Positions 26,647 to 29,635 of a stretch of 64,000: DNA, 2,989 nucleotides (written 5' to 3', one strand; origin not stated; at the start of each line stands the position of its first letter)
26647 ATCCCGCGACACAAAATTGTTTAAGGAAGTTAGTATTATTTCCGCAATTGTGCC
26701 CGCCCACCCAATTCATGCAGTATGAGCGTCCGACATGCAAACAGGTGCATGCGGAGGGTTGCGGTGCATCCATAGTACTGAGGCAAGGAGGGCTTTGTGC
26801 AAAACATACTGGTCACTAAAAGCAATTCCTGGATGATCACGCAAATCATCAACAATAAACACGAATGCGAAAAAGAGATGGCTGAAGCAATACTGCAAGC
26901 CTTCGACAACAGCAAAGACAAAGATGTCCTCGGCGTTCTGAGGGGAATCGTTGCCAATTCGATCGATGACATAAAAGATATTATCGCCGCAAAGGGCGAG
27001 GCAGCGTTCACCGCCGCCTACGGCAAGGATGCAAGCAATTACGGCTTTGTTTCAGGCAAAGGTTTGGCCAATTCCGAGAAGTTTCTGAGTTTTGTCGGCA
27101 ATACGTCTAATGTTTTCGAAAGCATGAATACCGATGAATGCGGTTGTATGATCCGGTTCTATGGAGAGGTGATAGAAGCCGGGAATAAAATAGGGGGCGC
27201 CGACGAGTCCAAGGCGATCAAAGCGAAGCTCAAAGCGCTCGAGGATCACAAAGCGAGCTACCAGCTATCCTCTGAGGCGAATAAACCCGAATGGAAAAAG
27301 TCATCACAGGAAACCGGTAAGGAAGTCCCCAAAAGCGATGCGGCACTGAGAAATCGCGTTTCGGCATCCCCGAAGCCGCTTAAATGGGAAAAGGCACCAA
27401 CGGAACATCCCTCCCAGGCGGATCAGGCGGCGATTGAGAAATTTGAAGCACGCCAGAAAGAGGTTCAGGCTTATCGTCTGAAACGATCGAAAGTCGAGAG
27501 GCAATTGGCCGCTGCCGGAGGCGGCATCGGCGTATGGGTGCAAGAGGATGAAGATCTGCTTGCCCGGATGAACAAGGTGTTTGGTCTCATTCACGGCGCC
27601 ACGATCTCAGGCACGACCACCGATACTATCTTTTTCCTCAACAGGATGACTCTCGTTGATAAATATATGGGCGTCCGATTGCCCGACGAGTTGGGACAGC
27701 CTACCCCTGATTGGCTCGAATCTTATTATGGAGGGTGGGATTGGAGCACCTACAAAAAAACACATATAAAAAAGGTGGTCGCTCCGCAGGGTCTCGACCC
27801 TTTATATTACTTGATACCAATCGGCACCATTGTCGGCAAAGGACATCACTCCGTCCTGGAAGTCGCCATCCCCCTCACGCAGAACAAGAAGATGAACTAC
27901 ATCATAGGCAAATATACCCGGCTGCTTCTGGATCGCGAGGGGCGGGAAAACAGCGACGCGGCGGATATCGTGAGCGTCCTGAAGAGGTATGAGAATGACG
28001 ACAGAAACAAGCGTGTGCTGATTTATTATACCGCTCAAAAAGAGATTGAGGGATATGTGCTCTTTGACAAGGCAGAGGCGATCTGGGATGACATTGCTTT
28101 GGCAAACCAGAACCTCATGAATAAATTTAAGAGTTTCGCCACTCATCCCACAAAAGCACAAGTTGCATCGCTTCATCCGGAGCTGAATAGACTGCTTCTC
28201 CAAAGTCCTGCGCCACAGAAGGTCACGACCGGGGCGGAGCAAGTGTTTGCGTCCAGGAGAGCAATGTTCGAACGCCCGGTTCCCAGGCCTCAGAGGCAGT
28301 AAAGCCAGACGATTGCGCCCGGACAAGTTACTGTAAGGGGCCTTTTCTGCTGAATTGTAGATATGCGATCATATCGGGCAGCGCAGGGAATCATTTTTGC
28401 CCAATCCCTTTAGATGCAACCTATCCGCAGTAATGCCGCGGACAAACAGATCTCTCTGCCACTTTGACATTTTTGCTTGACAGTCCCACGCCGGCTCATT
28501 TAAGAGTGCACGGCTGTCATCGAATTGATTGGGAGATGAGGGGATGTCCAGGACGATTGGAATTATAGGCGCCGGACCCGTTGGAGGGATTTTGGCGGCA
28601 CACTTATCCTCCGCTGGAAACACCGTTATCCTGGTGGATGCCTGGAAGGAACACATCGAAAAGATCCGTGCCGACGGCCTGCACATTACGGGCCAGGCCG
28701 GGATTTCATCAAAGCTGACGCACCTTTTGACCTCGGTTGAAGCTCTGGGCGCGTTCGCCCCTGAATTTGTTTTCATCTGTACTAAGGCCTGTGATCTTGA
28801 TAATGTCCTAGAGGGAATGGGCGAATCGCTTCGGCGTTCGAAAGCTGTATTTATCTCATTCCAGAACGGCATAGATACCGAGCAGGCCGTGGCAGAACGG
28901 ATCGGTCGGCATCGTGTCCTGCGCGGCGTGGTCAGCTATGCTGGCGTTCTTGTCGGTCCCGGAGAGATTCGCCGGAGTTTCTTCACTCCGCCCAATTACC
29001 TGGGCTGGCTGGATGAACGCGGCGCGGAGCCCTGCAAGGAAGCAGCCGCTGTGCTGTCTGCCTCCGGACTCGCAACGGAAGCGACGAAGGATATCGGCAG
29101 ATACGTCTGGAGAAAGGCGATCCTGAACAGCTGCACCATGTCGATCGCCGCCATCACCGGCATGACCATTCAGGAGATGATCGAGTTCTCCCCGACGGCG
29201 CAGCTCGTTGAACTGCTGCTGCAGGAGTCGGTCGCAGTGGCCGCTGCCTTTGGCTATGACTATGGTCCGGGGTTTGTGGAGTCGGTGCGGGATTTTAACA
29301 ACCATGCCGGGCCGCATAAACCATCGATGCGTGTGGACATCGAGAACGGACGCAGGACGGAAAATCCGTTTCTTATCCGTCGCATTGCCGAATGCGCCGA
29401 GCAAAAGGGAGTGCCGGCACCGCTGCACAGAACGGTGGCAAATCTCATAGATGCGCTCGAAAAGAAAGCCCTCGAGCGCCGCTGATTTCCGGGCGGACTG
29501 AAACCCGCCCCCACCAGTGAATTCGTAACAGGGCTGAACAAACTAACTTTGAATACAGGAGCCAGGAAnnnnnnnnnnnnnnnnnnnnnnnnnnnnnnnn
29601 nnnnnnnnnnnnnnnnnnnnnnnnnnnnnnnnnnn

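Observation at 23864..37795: Compact CoA-dependent 2-hydroxyacid conversion cluster with paralog pairs (Fld/Had/Lcd-like logic plus LarA racemases and an ADP-forming acyl-CoA synthetase)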

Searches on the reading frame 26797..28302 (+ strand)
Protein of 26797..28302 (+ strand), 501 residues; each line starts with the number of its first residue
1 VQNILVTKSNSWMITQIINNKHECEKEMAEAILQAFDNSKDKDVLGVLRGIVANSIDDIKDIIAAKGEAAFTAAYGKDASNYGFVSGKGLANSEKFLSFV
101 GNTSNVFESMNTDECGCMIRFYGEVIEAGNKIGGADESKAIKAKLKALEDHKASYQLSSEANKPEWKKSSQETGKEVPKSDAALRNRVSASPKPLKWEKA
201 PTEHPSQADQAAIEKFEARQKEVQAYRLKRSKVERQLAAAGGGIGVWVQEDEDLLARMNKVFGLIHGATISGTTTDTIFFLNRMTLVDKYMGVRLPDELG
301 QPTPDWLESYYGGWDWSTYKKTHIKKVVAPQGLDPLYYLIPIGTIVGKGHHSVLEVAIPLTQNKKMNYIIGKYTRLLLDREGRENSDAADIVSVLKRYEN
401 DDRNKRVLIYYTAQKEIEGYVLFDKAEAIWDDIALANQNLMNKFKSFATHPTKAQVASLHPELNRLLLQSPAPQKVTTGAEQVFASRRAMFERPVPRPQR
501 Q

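Call 3: search_protein_families(library=pfam, proteins=[window:26797-28302:+])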
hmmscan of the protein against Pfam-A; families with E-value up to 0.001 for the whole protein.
window:26797-28302:+ (501 aa): 0 families

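Call 4: search_protein_families(library=ncbifam, proteins=[window:26797-28302:+])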
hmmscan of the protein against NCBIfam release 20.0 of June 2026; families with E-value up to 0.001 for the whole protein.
window:26797-28302:+ (501 aa): 0 families

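Call 44: find_homologous_proteins(query=window:26797-28302:+, max_evalue=0.001)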
Query window:26797-28302:+ (501 aa): 15 proteins with E <= 0.001 among 8000 candidates.
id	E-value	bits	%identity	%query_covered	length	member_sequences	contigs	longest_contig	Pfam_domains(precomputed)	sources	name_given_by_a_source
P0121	0.0e+0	1131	100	100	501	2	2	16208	-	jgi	-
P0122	4.9e-155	535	54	97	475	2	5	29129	-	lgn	-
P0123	6.3e-128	446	49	98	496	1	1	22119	-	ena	-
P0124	8.8e-89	317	40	90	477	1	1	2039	-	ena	-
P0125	4.6e-78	282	36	96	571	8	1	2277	-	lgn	-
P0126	1.0e-74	271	34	96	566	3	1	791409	-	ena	-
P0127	5.9e-69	251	37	91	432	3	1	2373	-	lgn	-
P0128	7.2e-69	251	35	93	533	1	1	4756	-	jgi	jgi:hypothetical protein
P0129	1.7e-64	237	36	91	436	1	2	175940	-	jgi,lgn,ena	-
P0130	9.3e-64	234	34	91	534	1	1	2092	-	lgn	-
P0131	4.3e-63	232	46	49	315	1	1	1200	-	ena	-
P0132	2.1e-62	230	34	93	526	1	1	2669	-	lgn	-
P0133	2.2e-48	184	38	56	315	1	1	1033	-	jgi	jgi:hypothetical protein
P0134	2.4e-30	124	34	41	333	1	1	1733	-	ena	-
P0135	1.1e-22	99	24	93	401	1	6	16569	-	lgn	-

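Call 45: find_encoding_contigs(protein=P0126, flank=6000, max_places=2)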
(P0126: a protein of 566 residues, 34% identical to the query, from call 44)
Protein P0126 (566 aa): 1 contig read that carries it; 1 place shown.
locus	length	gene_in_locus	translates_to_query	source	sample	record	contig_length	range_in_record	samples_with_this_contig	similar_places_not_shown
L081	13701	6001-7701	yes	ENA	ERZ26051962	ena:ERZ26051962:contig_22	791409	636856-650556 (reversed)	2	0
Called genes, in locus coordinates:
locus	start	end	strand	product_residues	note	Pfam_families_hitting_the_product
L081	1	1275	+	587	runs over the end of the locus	-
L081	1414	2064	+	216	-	-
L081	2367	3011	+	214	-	-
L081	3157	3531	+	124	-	PF12236:Head-tail_con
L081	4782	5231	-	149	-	-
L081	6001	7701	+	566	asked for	-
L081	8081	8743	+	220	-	-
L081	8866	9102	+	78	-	-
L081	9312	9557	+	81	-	PF25181:Phage_Bbp19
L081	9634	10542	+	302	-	-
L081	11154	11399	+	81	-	-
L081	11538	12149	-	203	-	PF11150:DUF2927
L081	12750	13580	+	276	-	-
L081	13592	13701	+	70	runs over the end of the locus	-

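Call 46: find_encoding_contigs(protein=P0129, flank=6000, max_places=2)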
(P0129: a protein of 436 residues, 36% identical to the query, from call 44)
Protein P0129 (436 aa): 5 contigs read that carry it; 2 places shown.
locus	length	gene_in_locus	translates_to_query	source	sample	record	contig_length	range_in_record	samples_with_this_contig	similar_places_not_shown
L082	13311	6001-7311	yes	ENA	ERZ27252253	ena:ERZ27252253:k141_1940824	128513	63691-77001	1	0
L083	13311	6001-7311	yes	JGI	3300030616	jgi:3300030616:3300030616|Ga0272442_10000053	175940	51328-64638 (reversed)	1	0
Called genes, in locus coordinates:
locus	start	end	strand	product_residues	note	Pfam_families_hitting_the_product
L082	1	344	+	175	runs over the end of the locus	-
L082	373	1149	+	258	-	PF13365:Trypsin_2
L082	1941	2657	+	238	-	PF01936:NYN, PF12872:OST-HTH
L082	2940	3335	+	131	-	-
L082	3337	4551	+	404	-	PF07690:MFS_1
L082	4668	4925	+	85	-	PF01797:Y1_Tnp (weak)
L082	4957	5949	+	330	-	PF01797:Y1_Tnp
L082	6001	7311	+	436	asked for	-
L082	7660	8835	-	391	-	PF12832:MFS_1_like (weak), PF00083:Sugar_tr, PF07690:MFS_1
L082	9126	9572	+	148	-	-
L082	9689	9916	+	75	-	-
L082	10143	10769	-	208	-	PF01571:GCV_T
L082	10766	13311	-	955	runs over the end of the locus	PF13510:Fer2_4, PF00890:FAD_binding_2 (weak), PF07992:Pyr_redox_2, PF12831:FAD_oxidored (weak), PF04324:Fer2_BFD (weak), PF17806:SO_alpha_A3, PF01571:GCV_T, PF08669:GCV_T_C, +1 more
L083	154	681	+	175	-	-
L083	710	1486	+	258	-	PF13365:Trypsin_2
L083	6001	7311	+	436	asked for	-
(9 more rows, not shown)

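Call 47: find_encoding_contigs(protein=P0122, flank=6000, max_places=2)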
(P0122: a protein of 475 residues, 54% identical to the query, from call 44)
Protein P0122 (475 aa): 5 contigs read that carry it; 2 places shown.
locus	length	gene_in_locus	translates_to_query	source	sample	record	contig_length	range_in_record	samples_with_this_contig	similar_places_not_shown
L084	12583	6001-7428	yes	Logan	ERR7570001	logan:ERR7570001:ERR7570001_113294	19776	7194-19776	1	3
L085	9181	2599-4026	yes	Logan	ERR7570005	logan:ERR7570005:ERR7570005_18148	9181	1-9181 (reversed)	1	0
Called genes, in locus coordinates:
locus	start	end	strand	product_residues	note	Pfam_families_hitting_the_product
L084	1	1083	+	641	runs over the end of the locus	PF00326:Peptidase_S9 (weak)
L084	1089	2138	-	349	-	PF08450:SGL (weak)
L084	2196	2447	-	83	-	-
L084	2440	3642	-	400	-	PF12801:Fer4_5, PF12798:Fer4_3 (faint), PF12801:Fer4_5 (weak), PF12838:Fer4_7, PF13187:Fer4_9 (weak), PF25160:LdpA_Fe-S-bd (weak), PF00037:Fer4 (weak), PF12837:Fer4_6 (weak), +3 more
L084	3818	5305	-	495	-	PF00890:FAD_binding_2 (weak), PF01266:DAO (weak), PF07992:Pyr_redox_2 (weak), PF12831:FAD_oxidored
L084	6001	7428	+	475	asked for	-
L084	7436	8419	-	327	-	PF01384:PHO4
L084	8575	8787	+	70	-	-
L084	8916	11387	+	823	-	PF01433:Peptidase_M1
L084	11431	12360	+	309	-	PF00753:Lactamase_B (weak)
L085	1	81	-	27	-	?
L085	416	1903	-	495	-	PF00890:FAD_binding_2 (weak), PF01266:DAO (weak), PF07992:Pyr_redox_2 (weak), PF12831:FAD_oxidored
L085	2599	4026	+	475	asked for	-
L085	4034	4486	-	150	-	PF01384:PHO4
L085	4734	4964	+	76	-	-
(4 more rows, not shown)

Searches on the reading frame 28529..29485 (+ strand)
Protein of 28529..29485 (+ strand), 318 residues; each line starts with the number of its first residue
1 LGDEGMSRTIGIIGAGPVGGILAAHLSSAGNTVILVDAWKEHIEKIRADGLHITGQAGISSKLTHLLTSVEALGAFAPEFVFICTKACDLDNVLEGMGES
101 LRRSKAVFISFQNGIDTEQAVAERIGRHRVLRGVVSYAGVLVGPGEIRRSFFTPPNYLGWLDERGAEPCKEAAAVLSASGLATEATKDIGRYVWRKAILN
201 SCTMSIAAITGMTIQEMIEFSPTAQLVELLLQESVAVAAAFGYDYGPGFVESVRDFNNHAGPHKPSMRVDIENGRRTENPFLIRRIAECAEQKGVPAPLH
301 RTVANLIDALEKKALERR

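Call 3: search_protein_families(library=pfam, proteins=[window:28529-29485:+])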
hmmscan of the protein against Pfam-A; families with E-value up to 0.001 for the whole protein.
window:28529-29485:+ (318 aa): 8 families
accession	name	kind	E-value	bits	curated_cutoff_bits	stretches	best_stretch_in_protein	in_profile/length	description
PF08546.17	ApbA_C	-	1.9e-25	90.1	22.7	1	189-311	2-125/125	Ketopantoate reductase PanE/ApbA C terminal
PF02558.23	ApbA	-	2.3e-25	89.4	22.2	1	10-150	1-138/150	Ketopantoate reductase PanE/ApbA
PF03807.23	F420_oxidored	-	9.2e-07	29.8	21.6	1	9-113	1-93/94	NADP oxidoreductase coenzyme F420-dependent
PF03721.20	UDPG_MGDP_dh_N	-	1.9e-06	28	27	1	9-54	2-47/187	UDP-glucose/GDP-mannose dehydrogenase family, NAD binding domain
PF01494.25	FAD_binding_3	-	1.9e-06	27.8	22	1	10-52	4-46/349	FAD binding domain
PF02254.24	TrkA_N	-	0.00013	22.7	23.8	1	11-53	2-44/116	TrkA-N domain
PF03446.21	NAD_binding_2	-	0.00022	21.7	21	1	9-96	1-75/161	NAD binding domain of 6-phosphogluconate dehydrogenase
PF01210.29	NAD_Gly3P_dh_N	-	0.00023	21.6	23.1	1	10-120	2-113/158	NAD-dependent glycerol-3-phosphate dehydrogenase N-terminus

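Call 4: search_protein_families(library=ncbifam, proteins=[window:28529-29485:+])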
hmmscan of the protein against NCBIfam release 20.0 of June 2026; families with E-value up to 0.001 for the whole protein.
window:28529-29485:+ (318 aa): 24 families
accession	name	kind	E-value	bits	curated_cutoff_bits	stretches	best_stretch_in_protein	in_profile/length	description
TIGR00745.1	apbA_panE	subfamily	1.2e-52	179.1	141.35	1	9-312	1-303/305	2-dehydropantoate 2-reductase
NF005088.0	PRK06522.1-2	subfamily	3.9e-45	154.3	371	1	10-312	3-303/308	2-dehydropantoate 2-reductase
NF005091.0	PRK06522.2-2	equivalog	5.6e-41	140.7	252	1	9-313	3-299/302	2-dehydropantoate 2-reductase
NF005089.0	PRK06522.1-4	subfamily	3.8e-35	121.8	223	2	114-313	123-320/326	2-dehydropantoate 2-reductase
NF006083.0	PRK08229.1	equivalog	9.5e-29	100.4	371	2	8-237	3-225/341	2-dehydropantoate 2-reductase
NF004887.0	PRK06249.1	equivalog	2.4e-28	99.3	360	1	7-313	5-313/316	putative 2-dehydropantoate 2-reductase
NF005092.1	PRK06522.2-3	equivalog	2.6e-27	95.8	500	1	10-311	3-295/296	2-dehydropantoate 2-reductase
NF009543.0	PRK12921.1-5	equivalog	4.4e-26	91.8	339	1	10-311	3-303/305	oxidoreductase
NF005094.0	PRK06522.2-5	equivalog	3.5e-25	88.9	382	1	10-311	3-302/307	2-dehydropantoate 2-reductase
NF005093.0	PRK06522.2-4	equivalog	7.6e-20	71.5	308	1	9-313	5-299/304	2-dehydropantoate 2-reductase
NF004311.0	PRK05708.1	equivalog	1.6e-19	69.9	378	1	6-315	1-302/305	putative 2-dehydropantoate 2-reductase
NF009541.0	PRK12921.1-1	equivalog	5.8e-12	45.5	338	1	8-309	6-291/297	oxidoreductase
NF009542.0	PRK12921.1-4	equivalog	4.5e-10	39.3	288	1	9-312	3-284/286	oxidoreductase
NF005087.0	PRK06522.1-1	equivalog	5e-09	35.7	351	1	10-313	3-291/296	2-dehydropantoate 2-reductase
NF000942.0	PRK00094.1-4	subfamily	1.5e-07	30.9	257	1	7-144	2-138/334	NAD(P)H-dependent glycerol-3-phosphate dehydrogenase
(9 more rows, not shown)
